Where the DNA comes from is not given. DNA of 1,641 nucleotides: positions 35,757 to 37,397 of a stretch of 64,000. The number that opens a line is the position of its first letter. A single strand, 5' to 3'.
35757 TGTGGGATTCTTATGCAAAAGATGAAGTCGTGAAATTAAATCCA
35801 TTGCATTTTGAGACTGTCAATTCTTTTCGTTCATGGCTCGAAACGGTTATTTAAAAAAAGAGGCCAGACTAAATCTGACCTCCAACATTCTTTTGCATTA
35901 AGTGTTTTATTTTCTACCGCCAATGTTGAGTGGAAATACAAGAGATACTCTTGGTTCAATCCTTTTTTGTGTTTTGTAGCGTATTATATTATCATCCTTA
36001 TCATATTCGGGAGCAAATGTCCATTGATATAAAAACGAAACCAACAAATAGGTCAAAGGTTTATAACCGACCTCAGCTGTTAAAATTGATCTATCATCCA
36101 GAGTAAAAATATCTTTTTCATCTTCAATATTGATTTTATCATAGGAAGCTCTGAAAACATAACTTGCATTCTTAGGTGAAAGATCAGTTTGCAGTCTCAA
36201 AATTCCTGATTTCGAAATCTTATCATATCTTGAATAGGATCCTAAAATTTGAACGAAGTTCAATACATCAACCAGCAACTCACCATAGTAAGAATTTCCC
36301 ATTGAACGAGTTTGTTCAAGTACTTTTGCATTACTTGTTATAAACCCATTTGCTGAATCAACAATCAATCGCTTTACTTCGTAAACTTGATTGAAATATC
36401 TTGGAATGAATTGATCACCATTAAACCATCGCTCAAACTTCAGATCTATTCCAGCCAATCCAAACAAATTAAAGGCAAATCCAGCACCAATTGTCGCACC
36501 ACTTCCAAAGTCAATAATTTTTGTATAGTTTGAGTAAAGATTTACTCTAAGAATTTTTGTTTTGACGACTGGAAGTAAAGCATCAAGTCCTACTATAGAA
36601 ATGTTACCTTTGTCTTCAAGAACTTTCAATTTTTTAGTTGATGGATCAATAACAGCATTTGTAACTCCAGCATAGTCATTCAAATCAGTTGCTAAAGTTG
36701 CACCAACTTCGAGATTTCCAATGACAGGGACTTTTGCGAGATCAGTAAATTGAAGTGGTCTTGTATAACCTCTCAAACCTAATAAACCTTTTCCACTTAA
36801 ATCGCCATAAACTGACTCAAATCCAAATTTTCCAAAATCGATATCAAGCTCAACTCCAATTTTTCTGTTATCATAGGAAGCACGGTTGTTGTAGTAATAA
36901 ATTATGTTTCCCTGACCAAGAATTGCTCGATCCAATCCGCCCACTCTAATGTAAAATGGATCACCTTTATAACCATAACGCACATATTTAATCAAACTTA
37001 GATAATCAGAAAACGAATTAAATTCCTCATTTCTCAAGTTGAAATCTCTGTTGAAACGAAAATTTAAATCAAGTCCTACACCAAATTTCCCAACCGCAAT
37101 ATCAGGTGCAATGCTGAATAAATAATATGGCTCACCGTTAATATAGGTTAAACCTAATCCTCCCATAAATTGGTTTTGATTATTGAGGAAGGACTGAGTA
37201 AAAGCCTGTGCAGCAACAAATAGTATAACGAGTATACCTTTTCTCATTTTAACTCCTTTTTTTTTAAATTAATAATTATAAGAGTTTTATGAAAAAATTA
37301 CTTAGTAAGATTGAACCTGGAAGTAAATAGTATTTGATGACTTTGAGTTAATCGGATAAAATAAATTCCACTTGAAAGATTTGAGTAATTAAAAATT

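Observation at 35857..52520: A roughly 16.6 kb single-strand envelope supercluster links polysaccharide genes, a C25/PorU-like T9SS peptidase and an OMP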

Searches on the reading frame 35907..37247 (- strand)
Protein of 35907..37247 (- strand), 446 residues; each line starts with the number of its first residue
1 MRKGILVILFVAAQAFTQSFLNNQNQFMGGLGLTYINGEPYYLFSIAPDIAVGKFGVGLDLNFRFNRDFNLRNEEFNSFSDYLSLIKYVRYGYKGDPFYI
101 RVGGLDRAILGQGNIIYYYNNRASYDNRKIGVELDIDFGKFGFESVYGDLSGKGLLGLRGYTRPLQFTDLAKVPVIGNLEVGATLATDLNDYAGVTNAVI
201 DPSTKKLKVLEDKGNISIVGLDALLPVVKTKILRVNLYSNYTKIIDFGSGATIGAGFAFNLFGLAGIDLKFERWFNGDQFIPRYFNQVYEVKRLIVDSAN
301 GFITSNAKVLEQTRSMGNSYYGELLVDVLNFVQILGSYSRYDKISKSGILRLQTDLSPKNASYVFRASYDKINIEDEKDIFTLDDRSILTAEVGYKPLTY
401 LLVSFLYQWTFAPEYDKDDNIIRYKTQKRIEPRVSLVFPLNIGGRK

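Call 4: search_protein_families(library=pfam, proteins=[window:35907-37247:-], max_evalue=0.01)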
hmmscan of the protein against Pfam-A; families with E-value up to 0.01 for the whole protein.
window:35907-37247:- (446 aa): 0 families

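Call 5: search_protein_families(library=ncbifam, proteins=[window:35907-37247:-], max_evalue=0.01)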
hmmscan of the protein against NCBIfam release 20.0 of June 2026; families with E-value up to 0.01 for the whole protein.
window:35907-37247:- (446 aa): 1 family
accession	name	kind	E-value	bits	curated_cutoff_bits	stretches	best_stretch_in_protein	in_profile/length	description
NF047543.1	CytMemPImpL63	equivalog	2.5e-08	33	1000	1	210-394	299-484/525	cytoplasmic membrane protein ImpL63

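Call 34: search_protein_families(library=pfam, proteins=[window:35907-37247:-], max_evalue=1)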
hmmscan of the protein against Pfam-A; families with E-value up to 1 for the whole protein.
window:35907-37247:- (446 aa): 0 families

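Call 35: find_homologous_proteins(query=window:35907-37247:-, max_evalue=0.00001)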
Query window:35907-37247:- (446 aa): 700 proteins with E <= 0.00001 among 8000 candidates; the best 120 are listed.
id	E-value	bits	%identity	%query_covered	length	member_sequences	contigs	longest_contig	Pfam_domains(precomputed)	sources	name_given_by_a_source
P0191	2.3e-292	988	100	100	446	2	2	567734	-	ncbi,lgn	-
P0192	9.4e-268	907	91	100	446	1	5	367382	-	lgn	-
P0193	1.6e-262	889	88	100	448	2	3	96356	-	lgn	-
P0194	9.4e-229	778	77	100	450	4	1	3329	-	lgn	-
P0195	5.5e-228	776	76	100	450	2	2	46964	-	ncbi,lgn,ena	-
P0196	1.5e-225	768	75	99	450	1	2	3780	-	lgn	-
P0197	1.4e-224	764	75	99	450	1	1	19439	-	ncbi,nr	ncbi:MAG: hypothetical protein N3F03_00425 [Ignavibacteria bacterium]|nr:hypothetical protein [Ignav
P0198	3.2e-224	763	75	100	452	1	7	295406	-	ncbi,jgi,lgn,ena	-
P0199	1.1e-223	761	77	96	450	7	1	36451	-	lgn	-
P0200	1.6e-223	761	78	96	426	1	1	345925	-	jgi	jgi:hypothetical protein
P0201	2.7e-223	760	78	96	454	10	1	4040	-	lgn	-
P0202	2.8e-223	760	74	100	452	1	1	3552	-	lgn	-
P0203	3.8e-223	760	75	100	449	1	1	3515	-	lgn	-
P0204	9.5e-223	758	76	96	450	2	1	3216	-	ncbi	ncbi:MAG: hypothetical protein ACK4G1_03880 [Ignavibacteria bacterium]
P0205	1.6e-222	757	74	100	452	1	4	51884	-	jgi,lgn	-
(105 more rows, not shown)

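Call 43: predict_structure(alignment_id=A1)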
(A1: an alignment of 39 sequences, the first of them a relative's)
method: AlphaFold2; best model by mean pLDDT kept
length: 446 residues; sequences in the alignment: 39
mean_pLDDT: 83.6   pTM: 0.81
mean pLDDT of the five models: 83.6, 82.1, 81.1, 80.2, 78.1
residues with pLDDT >= 90: 213; 70-90: 176; 50-70: 36; < 50: 21
segments of 3 or more residues with pLDDT < 50: 10-22, 169-172, 444-446
pLDDT, mean of each block of 10 residues (from residue 1): 56 30 71 93 91 88 90 78 85 89 76 59 74 90 89 86 70 61 91 92 90 93 87 90 94 93 87 93 85 84 87 86 88 89 89 85 90 90 92 89 92 88 91 87 48
secondary structure, 60 per line:
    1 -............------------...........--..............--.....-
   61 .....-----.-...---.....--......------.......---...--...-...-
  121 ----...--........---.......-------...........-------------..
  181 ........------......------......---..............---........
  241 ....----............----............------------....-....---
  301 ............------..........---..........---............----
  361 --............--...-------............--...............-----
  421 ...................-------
elements in order: H2-13 E26-36 E39-52 E55-59 E61-65 H79-83 E86-91 E98-104 E108-110 E117-119 E130-137 E141-147 E155-165 E179-188 E195-200 E207-212 E216-229 E233-244 E249-260 E265-276 H289-292 E294-297 E301-305 H306-312 E319-328 E332-341 E348-356 E363-374 E387-398 E401-415 E421-439

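Call 46: fold_search(model_id=the predicted structure, library=pdb)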
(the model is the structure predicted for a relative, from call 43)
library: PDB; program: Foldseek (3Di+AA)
matches with E <= 10: 1061; with E <= 0.001: 337
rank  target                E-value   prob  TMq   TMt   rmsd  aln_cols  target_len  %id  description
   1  4fsp                  1.7e-08  1.00  0.32  0.37  11.2       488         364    9  Crystal Structure of Pseudomonas aeruginosa OccK11 (OpdR) (released 2013-07-24)
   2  5ldv                  5.5e-08  1.00  0.34  0.36  11.4       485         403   10  Crystal Structures of MOMP from Campylobacter jejuni (released 2016-10-26)
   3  1kmp                  1.3e-07  1.00  0.35  0.26  12.8       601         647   10  Crystal structure of the Outer Membrane Transporter FecA Complexed with Ferric Citrate (released 2002-03-06)
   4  5dl6                  1.8e-07  1.00  0.30  0.33  13.6       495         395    9  Crystal structure of Acinetobacter baumannii OccAB2 (released 2016-02-03)
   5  2y0l                  2.9e-07  1.00  0.31  0.36  12.1       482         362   11  Crystal Structure of Pseudomonas Aeruginosa OpdO (released 2011-12-21)
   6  4aip_A                3.1e-07  1.00  0.30  0.23  16.8       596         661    9  The FrpB iron transporter from Neisseria meningitidis (F3-3 variant) (released 2013-01-23)
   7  9a2z_MODEL_1_A        5.2e-07  1.00  0.40  0.27  15.8       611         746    8  Model of E. coli FepA by in-cell photo-crosslinking MS and deep learning (released 2023-02-24)
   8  1kmo                  5.2e-07  1.00  0.34  0.25  13.3       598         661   10  Crystal structure of the Outer Membrane Transporter FecA (released 2002-03-06)
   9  8h1s_A                5.5e-07  1.00  0.26  0.18  14.6       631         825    8  Crystal structure of apo-LptDE complex (released 2023-10-11)
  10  6h7v_A                6.5e-07  1.00  0.35  0.26  15.3       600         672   10  Crystal structure of BauA, the Ferric preacinetobactin receptor from Acinetobacter baumannii (released 2018-10-10)
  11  6ehd                  6.5e-07  1.00  0.26  0.32  13.5       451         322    8  OmpT (in-vitro folded), an outer membrane protein of Vibrio cholerae (released 2018-04-25)
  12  4foz                  7.2e-07  1.00  0.32  0.36  12.7       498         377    9  Crystal Structure of OccD1 (OprD) Y282R/D307H (released 2013-03-13)
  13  3sy7                  8.0e-07  1.00  0.32  0.36  13.9       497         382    9  Improved crystal structure of Pseudomonas aeruginosa OprD (released 2012-02-08)
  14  4aip_B                1.0e-06  1.00  0.31  0.24  16.2       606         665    8  The FrpB iron transporter from Neisseria meningitidis (F3-3 variant) (released 2013-01-23)
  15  1ujw_A                1.1e-06  1.00  0.34  0.28  13.0       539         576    8  Structure of the complex between BtuB and Colicin E3 Receptor binding domain (released 2003-11-25)
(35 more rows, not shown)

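Call 87: search_solved_structures(query=A1, max_evalue=1)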
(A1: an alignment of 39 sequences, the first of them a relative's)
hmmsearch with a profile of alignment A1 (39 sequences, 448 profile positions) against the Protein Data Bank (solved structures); distinct sequences matched with E-value up to 1: 2.
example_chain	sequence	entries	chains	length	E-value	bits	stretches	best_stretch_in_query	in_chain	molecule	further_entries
3hfq_A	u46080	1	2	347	0.17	13.9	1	356-404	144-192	uncharacterized protein lp_2219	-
9rce_H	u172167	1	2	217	0.38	12.8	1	12-100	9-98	Peptidoglycan-binding protein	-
